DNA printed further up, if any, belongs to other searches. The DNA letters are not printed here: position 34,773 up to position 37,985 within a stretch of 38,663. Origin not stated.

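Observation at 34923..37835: Unusual roughly 970-aa domain fusion: cytoplasmic GT-A, external alkaline-phosphatase-like domain, C-terminal ~10-TM domain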

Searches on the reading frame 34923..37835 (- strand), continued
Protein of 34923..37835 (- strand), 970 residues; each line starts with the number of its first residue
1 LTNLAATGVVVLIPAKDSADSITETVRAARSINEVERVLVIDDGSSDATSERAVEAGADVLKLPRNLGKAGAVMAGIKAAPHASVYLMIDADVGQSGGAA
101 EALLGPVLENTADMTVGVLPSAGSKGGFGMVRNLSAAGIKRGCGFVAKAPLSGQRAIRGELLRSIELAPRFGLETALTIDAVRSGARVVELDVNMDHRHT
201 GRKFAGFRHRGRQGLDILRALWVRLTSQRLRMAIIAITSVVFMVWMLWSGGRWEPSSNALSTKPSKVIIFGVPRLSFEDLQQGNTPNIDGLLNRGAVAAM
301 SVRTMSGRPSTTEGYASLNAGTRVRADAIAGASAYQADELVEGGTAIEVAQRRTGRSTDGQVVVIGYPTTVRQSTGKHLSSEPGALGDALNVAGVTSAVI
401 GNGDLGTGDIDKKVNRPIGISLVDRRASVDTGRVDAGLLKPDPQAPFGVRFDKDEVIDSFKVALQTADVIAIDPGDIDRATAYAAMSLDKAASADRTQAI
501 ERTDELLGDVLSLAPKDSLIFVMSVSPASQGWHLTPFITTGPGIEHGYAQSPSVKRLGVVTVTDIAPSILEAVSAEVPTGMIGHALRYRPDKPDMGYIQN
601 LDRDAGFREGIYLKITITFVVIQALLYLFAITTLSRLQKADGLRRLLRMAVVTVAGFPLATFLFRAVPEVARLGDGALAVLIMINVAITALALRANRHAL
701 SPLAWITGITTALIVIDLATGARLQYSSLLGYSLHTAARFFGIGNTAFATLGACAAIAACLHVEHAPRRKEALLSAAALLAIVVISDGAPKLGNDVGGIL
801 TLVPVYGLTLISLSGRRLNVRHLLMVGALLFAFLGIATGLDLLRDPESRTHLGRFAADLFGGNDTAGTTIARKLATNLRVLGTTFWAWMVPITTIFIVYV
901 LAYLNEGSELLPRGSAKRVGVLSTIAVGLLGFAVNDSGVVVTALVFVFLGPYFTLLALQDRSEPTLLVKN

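Call 7: search_solved_structures(query=window:34923-37835:-, max_evalue=1, show_alignments=2)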
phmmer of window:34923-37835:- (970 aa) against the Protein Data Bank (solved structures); distinct sequences matched with E-value up to 1: 11.
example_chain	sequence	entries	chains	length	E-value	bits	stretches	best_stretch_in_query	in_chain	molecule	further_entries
3ckj_A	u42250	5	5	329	8.7e-08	33.8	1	8-213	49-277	Putative uncharacterized protein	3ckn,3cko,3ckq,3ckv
7pdo_A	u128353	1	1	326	1.1e-06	30.2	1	9-207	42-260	Glucosyl-3-phosphoglycerate synthase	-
7p5l_A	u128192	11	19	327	1.1e-06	30.2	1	9-207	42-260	Glucosyl-3-phosphoglycerate synthase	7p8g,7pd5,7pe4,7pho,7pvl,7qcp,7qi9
4ddz_A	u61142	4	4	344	5.2e-06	27.9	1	9-196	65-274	GLUCOSYL-3-PHOSPHOGLYCERATE SYNTHASE (GpgS) | Glucosyl-3-phosphoglycerate synthase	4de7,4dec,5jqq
4y6n_A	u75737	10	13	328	6.1e-06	27.7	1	9-196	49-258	Glucosyl-3-phosphoglycerate synthase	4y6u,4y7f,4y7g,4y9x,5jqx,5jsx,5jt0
3e25_A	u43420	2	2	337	6.7e-06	27.6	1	9-196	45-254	Putative uncharacterized protein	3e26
5mlz_A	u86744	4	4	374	1.4e-05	26.5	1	9-203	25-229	Dolichol monophosphate mannose synthase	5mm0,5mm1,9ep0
9bhc_C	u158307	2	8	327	7.2e-05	24.2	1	9-93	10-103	Undecaprenyl-phosphate 4-deoxy-4-formamido-L-arabinose transferase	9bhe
8vxh_A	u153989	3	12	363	8.9e-05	23.9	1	9-93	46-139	Undecaprenyl-phosphate 4-deoxy-4-formamido-L-arabinose transferase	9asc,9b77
9hwj_A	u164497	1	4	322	0.0009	20.5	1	9-94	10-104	Undecaprenyl-phosphate 4-deoxy-4-formamido-L-arabinose transferase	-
3f1y_A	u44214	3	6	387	0.0019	19.5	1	9-227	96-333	Mannosyl-3-phosphoglycerate synthase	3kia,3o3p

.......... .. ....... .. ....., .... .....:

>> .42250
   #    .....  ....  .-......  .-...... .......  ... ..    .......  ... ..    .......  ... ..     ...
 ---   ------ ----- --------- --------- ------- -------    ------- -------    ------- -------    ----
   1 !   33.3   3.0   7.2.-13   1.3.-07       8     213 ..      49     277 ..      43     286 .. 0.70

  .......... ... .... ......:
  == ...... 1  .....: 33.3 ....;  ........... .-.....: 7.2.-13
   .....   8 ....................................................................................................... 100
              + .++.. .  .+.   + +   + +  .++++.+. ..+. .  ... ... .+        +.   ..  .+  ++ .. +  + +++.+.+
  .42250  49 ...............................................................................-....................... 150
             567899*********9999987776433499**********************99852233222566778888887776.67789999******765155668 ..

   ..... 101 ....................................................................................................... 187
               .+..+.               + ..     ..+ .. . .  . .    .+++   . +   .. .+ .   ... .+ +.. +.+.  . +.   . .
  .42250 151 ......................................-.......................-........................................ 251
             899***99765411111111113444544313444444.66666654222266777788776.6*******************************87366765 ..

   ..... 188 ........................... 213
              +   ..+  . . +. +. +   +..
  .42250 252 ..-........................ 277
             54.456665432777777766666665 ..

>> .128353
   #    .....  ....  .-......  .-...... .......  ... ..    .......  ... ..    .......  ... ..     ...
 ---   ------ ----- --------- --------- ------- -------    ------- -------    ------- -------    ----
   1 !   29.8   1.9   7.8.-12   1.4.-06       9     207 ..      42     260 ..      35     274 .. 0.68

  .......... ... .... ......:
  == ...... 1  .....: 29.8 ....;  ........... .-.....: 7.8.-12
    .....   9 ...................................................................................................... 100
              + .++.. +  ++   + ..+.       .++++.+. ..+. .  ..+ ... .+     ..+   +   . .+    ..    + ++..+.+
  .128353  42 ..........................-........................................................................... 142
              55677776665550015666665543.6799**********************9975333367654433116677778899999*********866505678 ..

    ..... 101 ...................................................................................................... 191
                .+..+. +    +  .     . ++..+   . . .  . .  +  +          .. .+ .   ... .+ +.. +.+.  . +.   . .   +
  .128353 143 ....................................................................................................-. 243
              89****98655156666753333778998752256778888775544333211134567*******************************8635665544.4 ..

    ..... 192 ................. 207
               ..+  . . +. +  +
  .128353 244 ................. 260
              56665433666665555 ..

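Call 17: search_solved_structures(query=A1, max_evalue=10, show_alignments=0)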
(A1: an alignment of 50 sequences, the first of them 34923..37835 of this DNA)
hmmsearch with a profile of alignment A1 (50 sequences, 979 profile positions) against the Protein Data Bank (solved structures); distinct sequences matched with E-value up to 10: 33.
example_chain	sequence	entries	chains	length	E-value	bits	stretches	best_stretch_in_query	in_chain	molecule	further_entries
3ckj_A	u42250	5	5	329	8e-15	57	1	2-177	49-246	Putative uncharacterized protein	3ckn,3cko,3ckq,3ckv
4y6n_A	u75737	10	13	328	7e-14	53.9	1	3-176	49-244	Glucosyl-3-phosphoglycerate synthase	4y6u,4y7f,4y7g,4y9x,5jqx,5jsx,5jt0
3e25_A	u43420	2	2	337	7.5e-14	53.8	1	3-176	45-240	Putative uncharacterized protein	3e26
4ddz_A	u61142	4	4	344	7.9e-14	53.7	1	3-176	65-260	GLUCOSYL-3-PHOSPHOGLYCERATE SYNTHASE (GpgS) | Glucosyl-3-phosphoglycerate synthase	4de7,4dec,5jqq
7pdo_A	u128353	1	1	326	5.1e-13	51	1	2-176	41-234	Glucosyl-3-phosphoglycerate synthase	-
7p5l_A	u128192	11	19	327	5.2e-13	51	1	2-176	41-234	Glucosyl-3-phosphoglycerate synthase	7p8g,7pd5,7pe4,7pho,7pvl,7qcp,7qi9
3f1y_A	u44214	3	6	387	2.8e-09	38.6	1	2-219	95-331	Mannosyl-3-phosphoglycerate synthase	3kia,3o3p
5mlz_A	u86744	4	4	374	1.5e-07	32.9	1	3-196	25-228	Dolichol monophosphate mannose synthase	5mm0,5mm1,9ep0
9bhc_C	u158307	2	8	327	4.1e-05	24.9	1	3-98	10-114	Undecaprenyl-phosphate 4-deoxy-4-formamido-L-arabinose transferase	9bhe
8vxh_A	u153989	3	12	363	5e-05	24.6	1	3-98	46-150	Undecaprenyl-phosphate 4-deoxy-4-formamido-L-arabinose transferase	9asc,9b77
9hwj_A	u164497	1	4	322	7e-05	24.1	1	3-100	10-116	Undecaprenyl-phosphate 4-deoxy-4-formamido-L-arabinose transferase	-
5ekp_C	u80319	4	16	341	0.0015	19.7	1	18-100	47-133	Uncharacterized glycosyltransferase sll0501 | Glycosyltransferase sll0501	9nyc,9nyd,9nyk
5eke_A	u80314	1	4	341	0.0015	19.7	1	18-100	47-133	Uncharacterized glycosyltransferase sll0501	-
9nye_A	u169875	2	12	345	0.0015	19.6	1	18-100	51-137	Glycosyltransferase sll0501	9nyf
6p61_A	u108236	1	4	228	0.012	16.7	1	2-74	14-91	Glycosyltransferase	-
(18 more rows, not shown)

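Call 26: predict_structure(alignment_id=A1)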
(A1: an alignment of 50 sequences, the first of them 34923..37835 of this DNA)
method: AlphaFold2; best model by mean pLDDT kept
length: 970 residues; sequences in the alignment: 50
mean_pLDDT: 89.4   pTM: 0.86
mean pLDDT of the five models: 89.4, 88.4, 86.0, 85.9, 85.5
residues with pLDDT >= 90: 647; 70-90: 271; 50-70: 40; < 50: 12
segments of 3 or more residues with pLDDT < 50: 1-4, 406-412
pLDDT, mean of each block of 10 residues (from residue 1): 64 94 94 93 93 93 88 92 94 89 94 92 61 93 94 93 90 94 96 77 74 90 94 97 92 82 95 94 93 95 88 95 90 92 93 94 94 84 95 97 54 74 97 92 90 96 98 94 90 94 98 97 93 94 93 88 96 92 91 92 91 91 94 74 87 95 90 91 97 87 96 93 85 81 86 97 92 97 89 79 96 94 95 90 80 77 65 77 87 93 85 92 95 86 93 87 70
secondary structure, 60 per line:
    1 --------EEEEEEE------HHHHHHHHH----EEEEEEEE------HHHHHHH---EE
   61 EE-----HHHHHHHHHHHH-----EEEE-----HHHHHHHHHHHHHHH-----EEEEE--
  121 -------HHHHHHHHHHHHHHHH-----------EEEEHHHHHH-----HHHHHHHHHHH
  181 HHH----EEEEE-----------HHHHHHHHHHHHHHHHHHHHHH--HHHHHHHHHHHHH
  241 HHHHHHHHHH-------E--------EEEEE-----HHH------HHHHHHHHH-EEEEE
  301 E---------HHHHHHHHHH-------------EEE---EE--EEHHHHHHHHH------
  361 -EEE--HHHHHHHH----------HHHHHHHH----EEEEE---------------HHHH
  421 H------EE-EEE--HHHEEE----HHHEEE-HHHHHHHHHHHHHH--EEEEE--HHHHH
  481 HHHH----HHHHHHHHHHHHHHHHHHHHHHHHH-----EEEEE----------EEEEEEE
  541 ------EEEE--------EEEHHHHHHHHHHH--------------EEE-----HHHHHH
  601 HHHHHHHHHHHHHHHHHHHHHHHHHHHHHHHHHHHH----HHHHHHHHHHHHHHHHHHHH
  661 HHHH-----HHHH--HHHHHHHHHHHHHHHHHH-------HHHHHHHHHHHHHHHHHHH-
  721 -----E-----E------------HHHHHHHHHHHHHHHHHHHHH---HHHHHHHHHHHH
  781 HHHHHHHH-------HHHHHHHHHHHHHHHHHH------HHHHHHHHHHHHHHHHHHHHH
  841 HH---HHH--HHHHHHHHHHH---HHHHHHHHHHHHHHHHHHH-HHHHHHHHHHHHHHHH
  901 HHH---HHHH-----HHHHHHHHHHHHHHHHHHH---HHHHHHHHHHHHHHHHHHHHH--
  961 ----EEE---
elements in order (helices of 4 or more, strands of 3 or more residues): E9-15 H22-30 E35-42 H49-55 E59-62 H68-79 E85-88 H94-108 E114-118 H128-143 E155-158 H159-164 H170-183 E188-192 H204-225 H228-250 E267-271 H286-294 E296-301 H311-320 E334-336 H346-354 E362-364 H367-374 H385-392 E397-401 H417-421 E431-433 E439-441 E449-451 H453-466 E469-473 H476-484 H489-513 E519-523 E534-540 E547-550 E559-561 H562-572 E587-589 H595-636 H641-664 H670-673 H676-693 H701-719 H745-765 H769-788 H796-813 H820-842 H851-861 H865-883 H885-903 H907-910 H916-934 H938-958 E965-967
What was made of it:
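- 36054..37085 (-): Extracytoplasmic AlkP-superfamily-like alpha/beta domain, residues 251-594, without the canonical metal site. In the fused subfamily the invariant residues are R303, E313, R323, D404, D473, R479, D504, W532 and D564. Y315 and D476 are nearly invariant. Model pLDDT is mostly above 90 (call 26).
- On Glucosyl-3-phosphoglycerate synthase (GpgS, NF010496): Here the domain is tethered to a membrane protein (call 26).
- The full-length model is confident, with pLDDT 89.4 and pTM 0.86 (call 26).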

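Call 29: fold_search(model_id=the predicted structure, library=pdb)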
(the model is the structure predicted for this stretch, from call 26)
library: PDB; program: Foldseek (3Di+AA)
matches with E <= 10: 1008; with E <= 0.001: 189
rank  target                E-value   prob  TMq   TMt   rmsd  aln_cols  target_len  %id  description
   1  5jt0                  2.7e-10  1.00  0.20  0.65   2.8       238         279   24  Crystal structure of glucosyl-3-phosphoglycerate synthase from Mycobacterium tuberculosis in complex with Mn2+, uridine- (released 2017-05-24)
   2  4de7                  5.5e-10  1.00  0.20  0.65   3.0       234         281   25  Crystal structure of glucosyl-3-phosphoglycerate synthase from Mycobacterium tuberculosis in complex with Mg2+ and uridi (released 2012-06-06)
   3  4dec                  6.3e-10  1.00  0.20  0.66   2.6       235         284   23  Crystal structure of glucosyl-3-phosphoglycerate synthase from Mycobacterium tuberculosis in complex with Mn2+, uridine- (released 2012-06-06)
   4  4y6n                  6.3e-10  1.00  0.20  0.64   2.9       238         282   26  Crystal structure of glucosyl-3-phosphoglycerate synthase from Mycobacterium tuberculosis in complex with Mn2+, uridine- (released 2015-07-15)
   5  5jqx_A                6.6e-10  1.00  0.20  0.67   2.6       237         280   24  Crystal structure of glucosyl-3-phosphoglycerate synthase from Mycobacterium tuberculosis in complex with phosphoglyce (released 2017-05-24)
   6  4y7f                  6.6e-10  1.00  0.20  0.66   2.7       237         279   24  Crystal structure of glucosyl-3-phosphoglycerate synthase from Mycobacterium tuberculosis in complex with Mn2+, uridine- (released 2015-07-15)
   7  5jqx_C                6.6e-10  1.00  0.20  0.65   2.8       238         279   25  Crystal structure of glucosyl-3-phosphoglycerate synthase from Mycobacterium tuberculosis in complex with phosphoglyce (released 2017-05-24)
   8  5juc                  7.6e-10  1.00  0.20  0.65   2.8       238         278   26  Crystal structure of glucosyl-3-phosphoglycerate synthase from Mycobacterium tuberculosis in complex with Mn2+, uridine- (released 2017-05-24)
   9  5jqx_B                1.0e-09  1.00  0.20  0.65   2.8       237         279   24  Crystal structure of glucosyl-3-phosphoglycerate synthase from Mycobacterium tuberculosis in complex with phosphoglyce (released 2017-05-24)
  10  7pdo                  1.2e-09  1.00  0.20  0.61   3.0       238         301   23  Crystal structure of Mycobacterium hassiacum glucosyl-3-phosphoglycerate synthase at pH 5.5 in complex with UDP (released 2023-02-15)
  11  4ddz                  1.6e-09  1.00  0.20  0.66   2.9       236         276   24  Crystal structure of glucosyl-3-phosphoglycerate synthase from Mycobacterium tuberculosis (released 2012-06-06)
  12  7pho_A                1.7e-09  1.00  0.20  0.62   2.9       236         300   23  Crystal structure of Mycobacterium hassiacum glucosyl-3-phosphoglycerate synthase at pH 7.1 in complex with 4-hydroxyb (released 2023-03-01)
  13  3ckj                  2.0e-09  1.00  0.20  0.61   3.3       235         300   25  Crystal Structure of a Mycobacterial Protein (released 2008-07-29)
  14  3e26                  2.7e-09  1.00  0.20  0.65   3.4       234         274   25  Crystal structure of M. tuberculosis glucosyl-3-phosphoglycerate synthase (released 2008-12-02)
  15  7qib_A                2.9e-09  1.00  0.20  0.63   3.4       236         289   23  Crystal structure of Mycobacterium hassiacum glucosyl-3-phosphoglycerate synthase at pH 8.5 in complex with UDP (released 2022-12-28)
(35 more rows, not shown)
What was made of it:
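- On GT-A glycosyltransferase, Pfam Glycos_transf_2 (PF00535): Foldseek hits GT-A structures at E down to 2.7e-10 with target TM-score 0.65 (call 29).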

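Call 40: find_encoding_contigs(protein=P0048, flank=10000, max_places=2)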
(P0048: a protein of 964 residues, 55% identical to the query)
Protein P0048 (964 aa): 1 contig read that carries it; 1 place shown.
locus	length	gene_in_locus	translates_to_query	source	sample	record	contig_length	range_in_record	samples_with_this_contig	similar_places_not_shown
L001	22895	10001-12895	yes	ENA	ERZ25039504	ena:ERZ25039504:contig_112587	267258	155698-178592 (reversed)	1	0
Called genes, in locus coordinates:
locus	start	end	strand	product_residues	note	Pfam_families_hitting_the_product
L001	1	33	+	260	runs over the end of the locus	PF00005:ABC_tran, PF13304:AAA_21 (faint), PF12399:BCA_ABC_TP_C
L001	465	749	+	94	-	-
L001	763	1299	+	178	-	-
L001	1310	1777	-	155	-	-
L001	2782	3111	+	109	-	-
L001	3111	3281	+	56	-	PF13242:Hydrolase_like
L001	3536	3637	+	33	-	-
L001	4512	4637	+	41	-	-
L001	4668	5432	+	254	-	PF01479:S4, PF01728:FtsJ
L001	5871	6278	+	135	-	PF20143:NAD_kinase_C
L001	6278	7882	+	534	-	PF02463:SMC_N, PF13476:AAA_23 (weak), PF13304:AAA_21 (faint)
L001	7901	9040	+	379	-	PF04263:TPK_catalytic, PF12555:SteA-like_C (weak)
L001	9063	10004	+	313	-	PF11382:MctB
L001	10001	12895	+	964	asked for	PF00535:Glycos_transf_2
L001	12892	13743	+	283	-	-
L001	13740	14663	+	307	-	-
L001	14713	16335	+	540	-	PF06418:CTP_synth_N, PF00117:GATase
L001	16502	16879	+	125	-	PF00293:NUDIX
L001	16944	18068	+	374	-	PF05222:AlaDh_PNT_N, PF01262:AlaDh_PNT_C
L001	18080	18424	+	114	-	PF01258:zf-dskA_traR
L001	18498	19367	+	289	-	PF02163:Peptidase_M50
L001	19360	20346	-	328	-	PF00579:tRNA-synt_1b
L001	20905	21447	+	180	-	PF02616:SMC_ScpA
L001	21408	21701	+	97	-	PF02616:SMC_ScpA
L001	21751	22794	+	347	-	-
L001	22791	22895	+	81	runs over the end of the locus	-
